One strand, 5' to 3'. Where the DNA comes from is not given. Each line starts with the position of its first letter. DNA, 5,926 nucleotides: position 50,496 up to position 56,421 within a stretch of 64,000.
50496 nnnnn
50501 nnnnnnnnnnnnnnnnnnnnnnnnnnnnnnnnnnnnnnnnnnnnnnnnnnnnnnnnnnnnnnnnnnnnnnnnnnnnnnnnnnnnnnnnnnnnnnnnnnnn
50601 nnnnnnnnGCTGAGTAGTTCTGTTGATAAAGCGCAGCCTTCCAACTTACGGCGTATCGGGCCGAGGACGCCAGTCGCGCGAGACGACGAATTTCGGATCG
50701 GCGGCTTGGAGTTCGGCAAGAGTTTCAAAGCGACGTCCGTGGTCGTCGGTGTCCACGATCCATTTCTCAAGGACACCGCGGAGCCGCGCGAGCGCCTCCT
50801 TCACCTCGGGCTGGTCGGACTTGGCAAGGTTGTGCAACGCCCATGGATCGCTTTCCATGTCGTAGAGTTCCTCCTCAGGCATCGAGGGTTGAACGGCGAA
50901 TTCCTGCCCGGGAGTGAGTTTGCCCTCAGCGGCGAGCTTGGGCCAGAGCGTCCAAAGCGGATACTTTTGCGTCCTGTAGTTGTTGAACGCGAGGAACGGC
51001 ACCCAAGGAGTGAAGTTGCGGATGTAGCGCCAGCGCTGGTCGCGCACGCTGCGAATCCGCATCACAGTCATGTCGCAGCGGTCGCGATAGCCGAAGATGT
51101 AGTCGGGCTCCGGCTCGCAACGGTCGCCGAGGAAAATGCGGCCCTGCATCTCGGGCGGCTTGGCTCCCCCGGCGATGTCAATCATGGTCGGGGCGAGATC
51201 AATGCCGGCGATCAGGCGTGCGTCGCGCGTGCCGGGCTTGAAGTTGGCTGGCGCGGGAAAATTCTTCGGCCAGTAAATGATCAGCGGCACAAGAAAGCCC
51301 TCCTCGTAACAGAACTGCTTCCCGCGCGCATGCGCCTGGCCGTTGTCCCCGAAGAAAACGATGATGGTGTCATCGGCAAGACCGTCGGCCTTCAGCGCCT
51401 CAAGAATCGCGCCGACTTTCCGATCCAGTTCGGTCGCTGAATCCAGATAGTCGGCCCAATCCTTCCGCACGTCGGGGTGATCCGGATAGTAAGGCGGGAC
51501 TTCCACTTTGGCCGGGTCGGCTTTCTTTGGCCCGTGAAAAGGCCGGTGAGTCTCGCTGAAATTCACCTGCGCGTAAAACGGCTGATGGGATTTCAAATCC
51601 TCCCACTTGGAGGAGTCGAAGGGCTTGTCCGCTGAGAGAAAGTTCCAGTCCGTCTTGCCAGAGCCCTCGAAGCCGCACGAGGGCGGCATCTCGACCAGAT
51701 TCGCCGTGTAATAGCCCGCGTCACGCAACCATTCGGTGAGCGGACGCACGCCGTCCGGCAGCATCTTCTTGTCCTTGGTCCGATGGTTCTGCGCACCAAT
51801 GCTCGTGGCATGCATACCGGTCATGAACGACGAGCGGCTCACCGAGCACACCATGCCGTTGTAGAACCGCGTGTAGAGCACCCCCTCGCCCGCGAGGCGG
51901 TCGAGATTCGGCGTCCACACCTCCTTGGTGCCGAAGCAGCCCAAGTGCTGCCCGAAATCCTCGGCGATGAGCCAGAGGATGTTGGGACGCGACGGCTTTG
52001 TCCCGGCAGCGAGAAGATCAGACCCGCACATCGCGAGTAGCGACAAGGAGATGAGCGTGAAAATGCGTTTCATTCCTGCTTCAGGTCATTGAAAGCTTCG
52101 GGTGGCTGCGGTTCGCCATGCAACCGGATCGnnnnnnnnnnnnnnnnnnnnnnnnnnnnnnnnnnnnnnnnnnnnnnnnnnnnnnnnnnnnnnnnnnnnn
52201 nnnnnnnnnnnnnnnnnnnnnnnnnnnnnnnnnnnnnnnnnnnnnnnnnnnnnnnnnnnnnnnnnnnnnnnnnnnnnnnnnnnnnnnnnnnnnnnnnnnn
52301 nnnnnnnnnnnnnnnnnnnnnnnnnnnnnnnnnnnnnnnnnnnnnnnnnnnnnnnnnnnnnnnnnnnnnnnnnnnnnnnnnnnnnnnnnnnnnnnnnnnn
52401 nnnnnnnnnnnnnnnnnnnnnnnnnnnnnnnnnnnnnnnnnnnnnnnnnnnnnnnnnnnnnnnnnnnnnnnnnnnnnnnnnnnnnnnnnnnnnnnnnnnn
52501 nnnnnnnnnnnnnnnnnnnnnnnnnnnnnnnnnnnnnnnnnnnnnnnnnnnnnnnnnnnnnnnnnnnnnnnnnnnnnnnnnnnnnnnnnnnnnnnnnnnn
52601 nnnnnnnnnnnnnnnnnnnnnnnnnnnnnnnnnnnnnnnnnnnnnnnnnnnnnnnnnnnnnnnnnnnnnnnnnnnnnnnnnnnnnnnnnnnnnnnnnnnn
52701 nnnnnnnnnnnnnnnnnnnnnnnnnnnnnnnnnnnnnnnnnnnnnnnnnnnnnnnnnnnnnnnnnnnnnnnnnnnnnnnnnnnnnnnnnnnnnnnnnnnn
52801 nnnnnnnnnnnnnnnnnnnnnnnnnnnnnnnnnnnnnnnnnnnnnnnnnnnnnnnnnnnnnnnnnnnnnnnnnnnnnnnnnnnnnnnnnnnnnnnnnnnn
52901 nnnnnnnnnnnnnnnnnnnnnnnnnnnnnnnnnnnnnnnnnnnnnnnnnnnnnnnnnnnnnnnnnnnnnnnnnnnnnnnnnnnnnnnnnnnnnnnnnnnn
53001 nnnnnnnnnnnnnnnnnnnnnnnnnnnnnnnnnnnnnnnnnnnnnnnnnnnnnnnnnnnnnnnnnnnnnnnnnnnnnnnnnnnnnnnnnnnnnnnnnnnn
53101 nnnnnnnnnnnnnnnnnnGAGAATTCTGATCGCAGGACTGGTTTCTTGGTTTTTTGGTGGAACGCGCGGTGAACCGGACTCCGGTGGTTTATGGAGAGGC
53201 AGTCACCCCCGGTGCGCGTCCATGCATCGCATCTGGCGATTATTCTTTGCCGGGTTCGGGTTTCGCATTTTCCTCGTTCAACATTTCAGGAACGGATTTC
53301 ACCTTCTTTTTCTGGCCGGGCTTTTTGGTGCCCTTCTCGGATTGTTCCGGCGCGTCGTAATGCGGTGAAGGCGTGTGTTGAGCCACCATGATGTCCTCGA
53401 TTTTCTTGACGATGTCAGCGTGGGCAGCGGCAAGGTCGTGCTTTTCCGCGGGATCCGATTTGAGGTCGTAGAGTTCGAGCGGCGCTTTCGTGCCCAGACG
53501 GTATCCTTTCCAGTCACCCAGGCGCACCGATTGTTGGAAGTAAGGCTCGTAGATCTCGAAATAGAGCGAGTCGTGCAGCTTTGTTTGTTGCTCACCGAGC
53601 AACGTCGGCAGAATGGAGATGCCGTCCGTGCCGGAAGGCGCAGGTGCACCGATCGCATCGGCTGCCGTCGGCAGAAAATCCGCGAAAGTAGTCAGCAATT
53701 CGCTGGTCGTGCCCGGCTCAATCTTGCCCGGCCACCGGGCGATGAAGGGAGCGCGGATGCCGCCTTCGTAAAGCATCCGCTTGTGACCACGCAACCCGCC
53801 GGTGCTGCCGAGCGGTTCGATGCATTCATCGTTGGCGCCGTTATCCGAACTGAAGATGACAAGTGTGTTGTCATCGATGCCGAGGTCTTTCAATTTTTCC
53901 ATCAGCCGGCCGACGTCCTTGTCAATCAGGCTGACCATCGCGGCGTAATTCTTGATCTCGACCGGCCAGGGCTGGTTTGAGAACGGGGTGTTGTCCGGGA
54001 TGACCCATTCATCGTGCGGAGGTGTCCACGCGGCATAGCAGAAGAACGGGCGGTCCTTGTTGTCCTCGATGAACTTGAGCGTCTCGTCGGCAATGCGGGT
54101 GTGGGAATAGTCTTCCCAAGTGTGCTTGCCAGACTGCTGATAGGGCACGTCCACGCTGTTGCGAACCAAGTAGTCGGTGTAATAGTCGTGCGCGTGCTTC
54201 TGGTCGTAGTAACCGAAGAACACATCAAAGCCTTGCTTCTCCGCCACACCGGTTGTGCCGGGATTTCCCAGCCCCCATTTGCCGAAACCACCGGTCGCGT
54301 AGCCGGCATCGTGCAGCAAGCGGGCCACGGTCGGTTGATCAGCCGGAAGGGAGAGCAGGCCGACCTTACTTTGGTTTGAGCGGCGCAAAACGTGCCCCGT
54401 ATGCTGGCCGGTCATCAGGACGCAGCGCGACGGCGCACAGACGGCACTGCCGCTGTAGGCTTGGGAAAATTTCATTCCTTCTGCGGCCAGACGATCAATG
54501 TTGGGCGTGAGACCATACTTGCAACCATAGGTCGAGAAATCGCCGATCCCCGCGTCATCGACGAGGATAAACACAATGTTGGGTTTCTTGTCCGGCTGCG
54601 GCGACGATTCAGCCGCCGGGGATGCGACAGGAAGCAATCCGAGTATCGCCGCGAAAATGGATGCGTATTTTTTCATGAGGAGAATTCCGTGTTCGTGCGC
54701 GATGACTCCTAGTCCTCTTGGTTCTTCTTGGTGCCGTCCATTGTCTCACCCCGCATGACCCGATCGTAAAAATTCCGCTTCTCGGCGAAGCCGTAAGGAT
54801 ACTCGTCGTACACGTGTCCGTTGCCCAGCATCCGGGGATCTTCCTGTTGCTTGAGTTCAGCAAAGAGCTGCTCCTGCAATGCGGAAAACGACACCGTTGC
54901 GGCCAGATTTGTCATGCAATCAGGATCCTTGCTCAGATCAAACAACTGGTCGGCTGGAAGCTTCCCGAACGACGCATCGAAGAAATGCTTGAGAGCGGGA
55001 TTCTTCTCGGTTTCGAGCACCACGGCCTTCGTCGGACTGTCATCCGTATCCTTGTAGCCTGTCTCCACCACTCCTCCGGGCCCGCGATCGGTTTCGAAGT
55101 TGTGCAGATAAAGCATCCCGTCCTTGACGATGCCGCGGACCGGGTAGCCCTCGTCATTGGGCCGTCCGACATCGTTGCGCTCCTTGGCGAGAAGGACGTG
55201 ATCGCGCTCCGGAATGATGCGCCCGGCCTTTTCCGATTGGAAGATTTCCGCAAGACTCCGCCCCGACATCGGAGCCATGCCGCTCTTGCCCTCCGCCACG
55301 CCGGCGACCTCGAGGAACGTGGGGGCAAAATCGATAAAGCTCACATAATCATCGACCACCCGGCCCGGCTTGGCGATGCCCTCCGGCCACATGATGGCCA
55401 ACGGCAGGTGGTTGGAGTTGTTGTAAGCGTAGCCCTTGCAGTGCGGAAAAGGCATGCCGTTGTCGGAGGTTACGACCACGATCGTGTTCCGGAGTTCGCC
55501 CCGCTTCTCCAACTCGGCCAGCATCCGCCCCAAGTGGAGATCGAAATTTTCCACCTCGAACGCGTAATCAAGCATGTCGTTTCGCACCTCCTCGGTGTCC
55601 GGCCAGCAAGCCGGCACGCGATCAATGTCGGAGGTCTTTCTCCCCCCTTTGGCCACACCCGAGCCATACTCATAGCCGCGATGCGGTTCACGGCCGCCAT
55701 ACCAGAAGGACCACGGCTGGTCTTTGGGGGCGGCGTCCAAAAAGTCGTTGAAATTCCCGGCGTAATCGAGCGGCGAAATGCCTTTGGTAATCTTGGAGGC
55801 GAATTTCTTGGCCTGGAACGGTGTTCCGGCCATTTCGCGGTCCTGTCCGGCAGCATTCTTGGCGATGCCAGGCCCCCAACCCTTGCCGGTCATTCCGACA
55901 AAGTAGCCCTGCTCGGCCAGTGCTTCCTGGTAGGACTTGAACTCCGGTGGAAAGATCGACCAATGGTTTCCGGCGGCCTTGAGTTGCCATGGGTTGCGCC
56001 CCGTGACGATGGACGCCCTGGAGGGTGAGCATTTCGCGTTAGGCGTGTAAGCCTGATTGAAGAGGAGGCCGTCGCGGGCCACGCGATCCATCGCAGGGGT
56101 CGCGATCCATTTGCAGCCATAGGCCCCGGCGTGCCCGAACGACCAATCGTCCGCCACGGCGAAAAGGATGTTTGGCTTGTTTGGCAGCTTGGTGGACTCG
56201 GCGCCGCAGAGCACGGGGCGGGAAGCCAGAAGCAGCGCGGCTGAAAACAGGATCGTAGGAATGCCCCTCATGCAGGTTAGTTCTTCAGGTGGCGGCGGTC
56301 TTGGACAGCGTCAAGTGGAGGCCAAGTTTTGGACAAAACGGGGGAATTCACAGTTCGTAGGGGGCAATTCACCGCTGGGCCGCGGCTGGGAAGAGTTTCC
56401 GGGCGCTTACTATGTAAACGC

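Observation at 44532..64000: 19.5-kb co-directional locus linking the Leloir pathway to four sulfatases, an esterase, a GH-like enzyme, a sugar symporter and a giant surface protein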

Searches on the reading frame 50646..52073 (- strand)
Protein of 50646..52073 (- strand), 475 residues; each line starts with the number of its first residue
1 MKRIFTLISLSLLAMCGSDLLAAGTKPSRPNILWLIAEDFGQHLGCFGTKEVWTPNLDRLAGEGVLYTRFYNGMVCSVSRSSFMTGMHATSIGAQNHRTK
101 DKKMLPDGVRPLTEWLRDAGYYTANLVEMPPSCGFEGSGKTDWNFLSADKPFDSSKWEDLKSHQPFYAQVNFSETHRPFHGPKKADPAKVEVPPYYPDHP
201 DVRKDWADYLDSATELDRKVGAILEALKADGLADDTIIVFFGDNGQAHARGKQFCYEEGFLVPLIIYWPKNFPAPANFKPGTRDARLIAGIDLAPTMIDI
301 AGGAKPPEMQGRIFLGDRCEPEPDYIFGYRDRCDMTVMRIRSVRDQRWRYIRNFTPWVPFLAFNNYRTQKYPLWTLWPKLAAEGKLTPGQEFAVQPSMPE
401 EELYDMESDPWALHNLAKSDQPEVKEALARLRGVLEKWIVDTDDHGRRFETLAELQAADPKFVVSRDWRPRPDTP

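Call 4: search_protein_families(library=pfam, proteins=[window:50646-52073:-])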
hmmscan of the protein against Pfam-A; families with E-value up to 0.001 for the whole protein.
window:50646-52073:- (475 aa): 3 families
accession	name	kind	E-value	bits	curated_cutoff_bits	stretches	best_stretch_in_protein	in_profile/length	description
PF00884.28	Sulfatase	-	1.1e-39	137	25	1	30-302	1-300/301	Sulfatase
PF16347.10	SGSH_C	-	3.1e-14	53.8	29.3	1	252-353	8-109/154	N-sulphoglucosamine sulphohydrolase, C-terminal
PF01663.27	Phosphodiest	-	5.3e-05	23.4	23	1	142-250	129-225/342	Type I phosphodiesterase / nucleotide pyrophosphatase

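Call 7: search_solved_structures(query=window:50646-52073:-, max_evalue=1e-20)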
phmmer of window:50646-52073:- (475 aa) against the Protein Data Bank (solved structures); distinct sequences matched with E-value up to 1e-20: 18.
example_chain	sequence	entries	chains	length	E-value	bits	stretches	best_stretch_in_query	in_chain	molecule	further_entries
9bb9_A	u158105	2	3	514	7.8e-95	321.5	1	22-451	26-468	S1_8A sulfatase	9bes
9bes_B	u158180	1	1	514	2.4e-93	316.6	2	161-451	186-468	S1_8A Sulfatase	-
9bbd_A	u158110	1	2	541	7.6e-65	222.5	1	28-450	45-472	S1_8B sulfatase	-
9bef_A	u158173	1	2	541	1.8e-63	218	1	28-450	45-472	S1_8B sulfatase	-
9bba_A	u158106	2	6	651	2.2e-53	184.7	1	25-444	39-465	S1_8C sulfatase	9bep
7stt_A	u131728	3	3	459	6.4e-26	94.1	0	28-124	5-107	N-acetylgalactosamine-6-sulfatase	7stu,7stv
7ana_AAA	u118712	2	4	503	1.8e-24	89.4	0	18-90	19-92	N-acetylgalactosamine-6-sulfatase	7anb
2qzu_A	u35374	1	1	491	6.3e-24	87.5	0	203-308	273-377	Putative sulfatase yidJ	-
7p24_AAA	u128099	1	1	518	1.6e-23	86.2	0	206-314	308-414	Mucin-desulfating sulfatase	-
6bia_A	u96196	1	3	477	5.5e-23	84.4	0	165-360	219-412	Sulfatase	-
6hhm_A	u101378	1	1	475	1.4e-22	83.1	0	24-129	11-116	Arylsulfatase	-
4mhx_A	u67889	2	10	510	1.1e-21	80.1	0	179-444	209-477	N-sulphoglucosamine sulphohydrolase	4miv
6b0k_A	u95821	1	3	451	1.4e-21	79.8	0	165-360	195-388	Iota-carrageenan sulfatase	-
6b0j_A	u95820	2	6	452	1.4e-21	79.8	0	165-360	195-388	Iota-carrageenan sulfatase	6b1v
7an1_AAA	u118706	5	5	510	1.9e-21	79.4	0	21-90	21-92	Arylsulfatase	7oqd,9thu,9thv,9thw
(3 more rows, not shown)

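Call 21: search_protein_families(library=ncbifam, proteins=[window:50646-52073:-])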
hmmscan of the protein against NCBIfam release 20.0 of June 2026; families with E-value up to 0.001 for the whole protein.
window:50646-52073:- (475 aa): 6 families
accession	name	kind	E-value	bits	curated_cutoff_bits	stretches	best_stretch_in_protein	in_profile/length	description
NF010322.0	PRK13759.1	equivalog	8.6e-33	113.6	481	2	201-314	262-376/486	arylsulfatase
TIGR03417.1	chol_sulfatase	equivalog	5.7e-25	88.2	433.45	2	199-310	245-353/500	choline-sulfatase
NF045661.1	HdlasePehA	equivalog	2.8e-19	69.1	900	2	200-315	275-389/506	phosphoric/sulfuric ester hydrolase PehA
NF052527.1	Mn_arylsulf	exception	4.2e-09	35.8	850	1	201-306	259-364/479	manganese-dependent arylsulfatase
NF053595.1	LptchSynLtaSGpos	equivalog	1.7e-07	30.2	970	1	138-244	366-465/626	lipoteichoic acid synthase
NF038282.1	LapC_YejM_PbgA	exception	7.5e-06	24.5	825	1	206-271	411-478/584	LPS biosynthesis-modulating metalloenzyme YejM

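Call 66: search_solved_structures(query=window:50646-52073:-, max_evalue=1e-60, show_alignments=1)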
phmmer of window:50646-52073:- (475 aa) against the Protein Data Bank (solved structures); distinct sequences matched with E-value up to 1e-60: 4.
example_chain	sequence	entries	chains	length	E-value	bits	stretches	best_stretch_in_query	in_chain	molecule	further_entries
9bb9_A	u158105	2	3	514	7.8e-95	321.5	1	22-451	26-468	S1_8A sulfatase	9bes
9bes_B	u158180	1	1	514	2.4e-93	316.6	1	161-451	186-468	S1_8A Sulfatase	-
9bbd_A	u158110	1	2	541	7.6e-65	222.5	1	28-450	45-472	S1_8B sulfatase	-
9bef_A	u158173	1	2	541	1.8e-63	218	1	28-450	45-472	S1_8B sulfatase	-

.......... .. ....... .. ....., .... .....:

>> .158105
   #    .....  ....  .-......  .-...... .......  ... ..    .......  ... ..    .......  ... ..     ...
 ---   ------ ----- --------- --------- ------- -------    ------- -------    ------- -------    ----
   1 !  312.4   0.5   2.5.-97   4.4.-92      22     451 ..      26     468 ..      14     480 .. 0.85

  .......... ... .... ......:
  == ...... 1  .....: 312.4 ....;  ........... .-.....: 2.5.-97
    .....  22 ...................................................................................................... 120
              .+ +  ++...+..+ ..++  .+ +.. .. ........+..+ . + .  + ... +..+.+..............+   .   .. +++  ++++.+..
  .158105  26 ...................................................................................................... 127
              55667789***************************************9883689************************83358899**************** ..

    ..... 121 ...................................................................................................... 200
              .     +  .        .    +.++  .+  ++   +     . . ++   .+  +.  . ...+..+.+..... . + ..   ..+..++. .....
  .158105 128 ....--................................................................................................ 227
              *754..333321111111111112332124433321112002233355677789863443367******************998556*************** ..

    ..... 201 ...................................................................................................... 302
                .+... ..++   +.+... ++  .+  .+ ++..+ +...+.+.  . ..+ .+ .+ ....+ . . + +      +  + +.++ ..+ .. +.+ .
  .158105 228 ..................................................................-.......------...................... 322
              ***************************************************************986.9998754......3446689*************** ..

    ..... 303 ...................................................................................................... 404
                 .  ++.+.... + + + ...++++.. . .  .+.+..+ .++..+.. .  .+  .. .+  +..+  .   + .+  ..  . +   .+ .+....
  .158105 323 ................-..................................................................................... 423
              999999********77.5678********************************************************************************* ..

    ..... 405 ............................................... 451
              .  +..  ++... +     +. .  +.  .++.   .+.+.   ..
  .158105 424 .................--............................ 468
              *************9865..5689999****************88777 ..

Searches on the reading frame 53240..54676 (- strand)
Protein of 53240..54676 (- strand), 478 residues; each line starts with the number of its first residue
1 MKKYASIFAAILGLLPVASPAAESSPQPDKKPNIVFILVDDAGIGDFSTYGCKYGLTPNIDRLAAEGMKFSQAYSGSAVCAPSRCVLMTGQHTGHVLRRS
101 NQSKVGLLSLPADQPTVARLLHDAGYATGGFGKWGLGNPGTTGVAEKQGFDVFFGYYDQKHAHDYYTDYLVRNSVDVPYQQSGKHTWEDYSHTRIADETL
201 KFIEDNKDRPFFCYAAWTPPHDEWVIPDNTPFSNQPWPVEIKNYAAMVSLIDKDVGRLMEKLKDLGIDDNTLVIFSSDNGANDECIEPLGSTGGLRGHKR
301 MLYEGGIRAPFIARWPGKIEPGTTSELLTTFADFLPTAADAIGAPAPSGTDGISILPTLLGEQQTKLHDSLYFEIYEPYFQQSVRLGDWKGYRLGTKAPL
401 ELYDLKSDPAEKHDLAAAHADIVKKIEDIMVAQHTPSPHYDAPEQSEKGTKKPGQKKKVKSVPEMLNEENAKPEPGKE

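Call 4: search_protein_families(library=pfam, proteins=[window:53240-54676:-])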
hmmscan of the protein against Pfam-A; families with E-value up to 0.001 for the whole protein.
window:53240-54676:- (478 aa): 3 families
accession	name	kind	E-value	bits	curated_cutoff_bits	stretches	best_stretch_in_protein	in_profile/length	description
PF00884.28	Sulfatase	-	5.5e-56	190.5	25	1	32-343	1-300/301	Sulfatase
PF16347.10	SGSH_C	-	1.6e-17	64.5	29.3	1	299-429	8-147/154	N-sulphoglucosamine sulphohydrolase, C-terminal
PF01663.27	Phosphodiest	-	3.9e-08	33.7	23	1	243-284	183-224/342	Type I phosphodiesterase / nucleotide pyrophosphatase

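Call 8: search_solved_structures(query=window:53240-54676:-, max_evalue=1e-20)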
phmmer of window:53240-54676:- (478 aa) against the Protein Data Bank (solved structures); distinct sequences matched with E-value up to 1e-20: 64 (the best 60 are shown).
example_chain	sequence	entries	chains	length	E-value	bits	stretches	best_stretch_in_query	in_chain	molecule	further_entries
7ana_AAA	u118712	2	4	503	5.4e-88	298.8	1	13-431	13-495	N-acetylgalactosamine-6-sulfatase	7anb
7an1_AAA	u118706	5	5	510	1.8e-82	280.6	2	243-442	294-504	Arylsulfatase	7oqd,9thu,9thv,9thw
6prm_A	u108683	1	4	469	1.2e-66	228.4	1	30-425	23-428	exo-4S-kappa carrageenan S1 sulfatase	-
6psm_A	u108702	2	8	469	3.3e-65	223.7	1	30-425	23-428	exo-4S-kappa carrageenan S1 sulfatase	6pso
9fo1_A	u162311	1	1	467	7.5e-62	212.6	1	27-427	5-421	k-carrageenan sulfatase S1_16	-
7stt_A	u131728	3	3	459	6e-56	193.1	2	244-455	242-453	N-acetylgalactosamine-6-sulfatase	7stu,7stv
6bia_A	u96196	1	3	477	2e-53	184.8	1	28-422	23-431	Sulfatase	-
6b0k_A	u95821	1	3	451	3.4e-51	177.5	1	30-422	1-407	Iota-carrageenan sulfatase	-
6b0j_A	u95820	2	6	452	3.4e-51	177.5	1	30-422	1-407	Iota-carrageenan sulfatase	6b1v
9s8x_A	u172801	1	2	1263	2.4e-50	174.7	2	242-433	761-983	Sulfatase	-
3ed4_A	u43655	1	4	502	1e-48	169.3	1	24-426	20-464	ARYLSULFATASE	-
9hh3_A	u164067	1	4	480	3.8e-48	167.4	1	29-425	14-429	Sulfatase, family S1-19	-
9hh2_A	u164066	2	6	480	1.1e-46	162.6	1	29-425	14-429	Sulfatase, family S1-19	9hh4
6s20_C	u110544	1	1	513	1.4e-46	162.3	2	179-431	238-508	N-acetylgalactosamine-6-O-sulfatase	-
9bau_A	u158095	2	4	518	1.8e-45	158.6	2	13-142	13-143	S1_15B sulfatase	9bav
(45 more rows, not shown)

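Call 21: search_protein_families(library=ncbifam, proteins=[window:53240-54676:-])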
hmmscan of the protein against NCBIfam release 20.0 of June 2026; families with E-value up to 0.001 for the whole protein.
window:53240-54676:- (478 aa): 4 families
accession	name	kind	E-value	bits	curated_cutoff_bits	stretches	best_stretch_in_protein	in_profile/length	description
NF010322.0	PRK13759.1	equivalog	3.7e-39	134.5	481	2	242-432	268-455/486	arylsulfatase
TIGR03417.1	chol_sulfatase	equivalog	2.2e-37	129.1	433.45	2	242-427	253-433/500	choline-sulfatase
NF045661.1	HdlasePehA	equivalog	8e-25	87.4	900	2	243-375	283-408/506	phosphoric/sulfuric ester hydrolase PehA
NF052527.1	Mn_arylsulf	exception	1e-21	77.4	850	2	242-431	265-449/479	manganese-dependent arylsulfatase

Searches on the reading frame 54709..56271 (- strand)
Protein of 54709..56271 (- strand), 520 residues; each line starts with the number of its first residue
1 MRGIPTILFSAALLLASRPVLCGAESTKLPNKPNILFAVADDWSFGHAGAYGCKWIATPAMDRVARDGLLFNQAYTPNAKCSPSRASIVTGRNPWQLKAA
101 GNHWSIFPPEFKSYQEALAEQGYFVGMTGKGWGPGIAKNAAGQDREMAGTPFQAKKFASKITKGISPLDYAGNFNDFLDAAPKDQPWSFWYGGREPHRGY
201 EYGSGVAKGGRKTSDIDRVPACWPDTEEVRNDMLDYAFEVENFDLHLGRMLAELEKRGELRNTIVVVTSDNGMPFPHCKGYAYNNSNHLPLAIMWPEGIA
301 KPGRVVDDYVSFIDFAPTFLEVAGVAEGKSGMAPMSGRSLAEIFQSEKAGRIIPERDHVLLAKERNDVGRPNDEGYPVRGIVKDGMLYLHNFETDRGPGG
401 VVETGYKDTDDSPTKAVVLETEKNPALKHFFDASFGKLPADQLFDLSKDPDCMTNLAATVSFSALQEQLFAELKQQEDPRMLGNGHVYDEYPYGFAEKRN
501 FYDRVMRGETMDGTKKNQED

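Call 4: search_protein_families(library=pfam, proteins=[window:54709-56271:-])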
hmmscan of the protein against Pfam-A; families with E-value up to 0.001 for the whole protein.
window:54709-56271:- (520 aa): 3 families
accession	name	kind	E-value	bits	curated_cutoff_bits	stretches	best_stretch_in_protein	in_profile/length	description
PF00884.28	Sulfatase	-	1e-37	130.5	25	1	33-325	1-301/301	Sulfatase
PF16347.10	SGSH_C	-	9.5e-14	52.3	29.3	1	279-349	8-73/154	N-sulphoglucosamine sulphohydrolase, C-terminal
PF01663.27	Phosphodiest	-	3.4e-06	27.3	23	0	239-274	187-222/342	Type I phosphodiesterase / nucleotide pyrophosphatase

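Call 9: search_solved_structures(query=window:54709-56271:-, max_evalue=1e-20)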
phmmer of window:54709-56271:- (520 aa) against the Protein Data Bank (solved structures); distinct sequences matched with E-value up to 1e-20: 10.
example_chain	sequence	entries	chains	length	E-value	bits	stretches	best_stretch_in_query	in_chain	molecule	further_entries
5g2v_A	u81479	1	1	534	1.7e-27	99.4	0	31-199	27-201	N-ACETYLGLUCOSAMINE-6-SULFATASE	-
9bb9_A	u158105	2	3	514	3.2e-27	98.5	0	218-476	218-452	S1_8A sulfatase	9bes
7p24_AAA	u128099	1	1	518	2.4e-26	95.6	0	232-326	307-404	Mucin-desulfating sulfatase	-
9bes_B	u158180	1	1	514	9.9e-26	93.6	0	218-476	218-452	S1_8A Sulfatase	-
4mhx_A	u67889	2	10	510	1e-25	93.6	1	33-348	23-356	N-sulphoglucosamine sulphohydrolase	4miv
6ust_A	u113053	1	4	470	2.7e-25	92.1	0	235-408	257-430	N-acetylgalactosamine 6-sulfate sulfatase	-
9fvt_A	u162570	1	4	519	4.2e-25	91.5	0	176-343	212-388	Sulfatase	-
7stt_A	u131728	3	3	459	7.7e-23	84.1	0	31-130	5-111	N-acetylgalactosamine-6-sulfatase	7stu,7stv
7an1_AAA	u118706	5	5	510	1.9e-21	79.5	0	26-109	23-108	Arylsulfatase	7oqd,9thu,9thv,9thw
9fo1_A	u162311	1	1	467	4.1e-21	78.3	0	28-97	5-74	k-carrageenan sulfatase S1_16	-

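Call 21: search_protein_families(library=ncbifam, proteins=[window:54709-56271:-])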
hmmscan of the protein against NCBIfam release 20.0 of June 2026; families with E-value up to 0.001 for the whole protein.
window:54709-56271:- (520 aa): 5 families
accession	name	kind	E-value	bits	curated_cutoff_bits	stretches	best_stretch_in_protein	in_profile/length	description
NF010322.0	PRK13759.1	equivalog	4.5e-34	117.8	481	2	226-364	260-401/486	arylsulfatase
TIGR03417.1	chol_sulfatase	equivalog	1.6e-27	96.6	433.45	2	32-130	2-100/500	choline-sulfatase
NF045661.1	HdlasePehA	equivalog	1.1e-22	80.4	900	2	32-101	2-71/506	phosphoric/sulfuric ester hydrolase PehA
NF052527.1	Mn_arylsulf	exception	1.5e-12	47.2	850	1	53-103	23-73/479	manganese-dependent arylsulfatase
NF038282.1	LapC_YejM_PbgA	exception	1.4e-05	23.6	825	1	229-300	407-480/584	LPS biosynthesis-modulating metalloenzyme YejM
